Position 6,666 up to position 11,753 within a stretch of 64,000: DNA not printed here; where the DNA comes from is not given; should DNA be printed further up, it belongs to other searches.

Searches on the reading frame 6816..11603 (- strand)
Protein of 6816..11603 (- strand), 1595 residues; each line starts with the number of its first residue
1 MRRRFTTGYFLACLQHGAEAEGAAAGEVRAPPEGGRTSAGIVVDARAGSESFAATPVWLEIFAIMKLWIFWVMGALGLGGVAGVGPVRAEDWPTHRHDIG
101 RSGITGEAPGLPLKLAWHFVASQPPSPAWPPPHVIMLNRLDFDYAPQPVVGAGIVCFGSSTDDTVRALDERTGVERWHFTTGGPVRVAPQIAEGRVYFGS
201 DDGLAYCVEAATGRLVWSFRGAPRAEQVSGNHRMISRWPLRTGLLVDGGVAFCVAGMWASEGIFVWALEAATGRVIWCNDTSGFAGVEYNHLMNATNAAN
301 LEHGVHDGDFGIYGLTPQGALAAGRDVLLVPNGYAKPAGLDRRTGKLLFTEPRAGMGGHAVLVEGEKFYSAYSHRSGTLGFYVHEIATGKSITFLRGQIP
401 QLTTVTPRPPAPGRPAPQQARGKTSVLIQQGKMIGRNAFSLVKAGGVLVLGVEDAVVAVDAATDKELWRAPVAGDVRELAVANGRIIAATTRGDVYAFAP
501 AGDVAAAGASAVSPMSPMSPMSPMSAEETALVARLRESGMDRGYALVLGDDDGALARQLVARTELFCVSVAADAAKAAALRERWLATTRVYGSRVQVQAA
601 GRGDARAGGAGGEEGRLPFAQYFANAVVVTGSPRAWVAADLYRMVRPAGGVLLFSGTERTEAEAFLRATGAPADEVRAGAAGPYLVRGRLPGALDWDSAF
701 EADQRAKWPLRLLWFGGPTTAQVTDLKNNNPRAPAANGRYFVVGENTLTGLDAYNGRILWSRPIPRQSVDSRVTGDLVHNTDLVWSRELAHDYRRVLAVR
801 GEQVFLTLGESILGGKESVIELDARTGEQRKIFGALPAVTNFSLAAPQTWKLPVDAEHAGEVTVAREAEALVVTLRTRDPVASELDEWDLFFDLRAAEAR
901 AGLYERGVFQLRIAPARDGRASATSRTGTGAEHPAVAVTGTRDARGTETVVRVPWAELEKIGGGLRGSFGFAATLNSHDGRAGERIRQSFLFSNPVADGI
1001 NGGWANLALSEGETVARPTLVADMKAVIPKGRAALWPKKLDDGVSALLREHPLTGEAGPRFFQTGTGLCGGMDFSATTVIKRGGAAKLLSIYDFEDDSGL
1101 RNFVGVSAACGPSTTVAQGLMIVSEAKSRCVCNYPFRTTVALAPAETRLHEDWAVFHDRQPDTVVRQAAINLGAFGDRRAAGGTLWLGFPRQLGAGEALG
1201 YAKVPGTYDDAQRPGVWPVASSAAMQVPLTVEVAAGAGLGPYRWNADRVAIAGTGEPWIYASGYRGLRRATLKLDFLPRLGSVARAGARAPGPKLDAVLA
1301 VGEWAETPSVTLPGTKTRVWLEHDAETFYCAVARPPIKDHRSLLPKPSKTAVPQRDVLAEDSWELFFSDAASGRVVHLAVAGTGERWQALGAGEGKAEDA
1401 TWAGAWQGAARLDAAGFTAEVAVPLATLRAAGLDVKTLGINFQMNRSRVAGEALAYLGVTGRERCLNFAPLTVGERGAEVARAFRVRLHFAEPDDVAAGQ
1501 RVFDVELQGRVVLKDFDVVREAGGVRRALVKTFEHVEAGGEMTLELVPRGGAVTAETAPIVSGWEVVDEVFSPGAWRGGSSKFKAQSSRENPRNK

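Call 55: find_encoding_contigs(protein=window:6816-11603:-, flank=10000, max_places=1)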
Protein window:6816-11603:- (1595 aa): 2 contigs read that carry it; 1 place shown.
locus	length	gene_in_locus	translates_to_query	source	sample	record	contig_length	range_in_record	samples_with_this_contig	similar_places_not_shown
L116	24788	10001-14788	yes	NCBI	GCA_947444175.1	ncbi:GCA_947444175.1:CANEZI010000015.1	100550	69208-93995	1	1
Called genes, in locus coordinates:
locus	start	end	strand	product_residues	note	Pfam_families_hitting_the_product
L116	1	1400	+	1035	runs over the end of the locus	PF00034:Cytochrom_C (faint)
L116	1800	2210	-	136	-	-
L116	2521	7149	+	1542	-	PF00310:GATase_2, PF04898:Glu_syn_central, PF01645:Glu_synthase, PF01493:GXGXG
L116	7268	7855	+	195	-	PF05685:Uma2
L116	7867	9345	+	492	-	PF14691:Fer4_20, PF00890:FAD_binding_2 (weak), PF01266:DAO (weak), PF03486:HI0933_like (weak), PF07992:Pyr_redox_2, PF12831:FAD_oxidored (weak), PF01593:Amino_oxidase (weak), PF13450:NAD_binding_8, +4 more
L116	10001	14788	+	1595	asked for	-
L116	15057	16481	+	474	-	PF01408:GFO_IDH_MocA (weak)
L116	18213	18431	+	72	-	-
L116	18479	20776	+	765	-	PF13442:Cytochrome_CBB3, PF07691:PA14, PF07637:PSD5 (weak), PF07631:PSD4, PF07627:PSCyt3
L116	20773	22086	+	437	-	PF07586:HXXSHH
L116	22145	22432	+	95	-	-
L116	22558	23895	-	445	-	PF12715:Abhydrolase_7, PF05448:AXE1 (faint), PF01738:DLH (weak)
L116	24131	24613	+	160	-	PF00994:MoCF_biosynth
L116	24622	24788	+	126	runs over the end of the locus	-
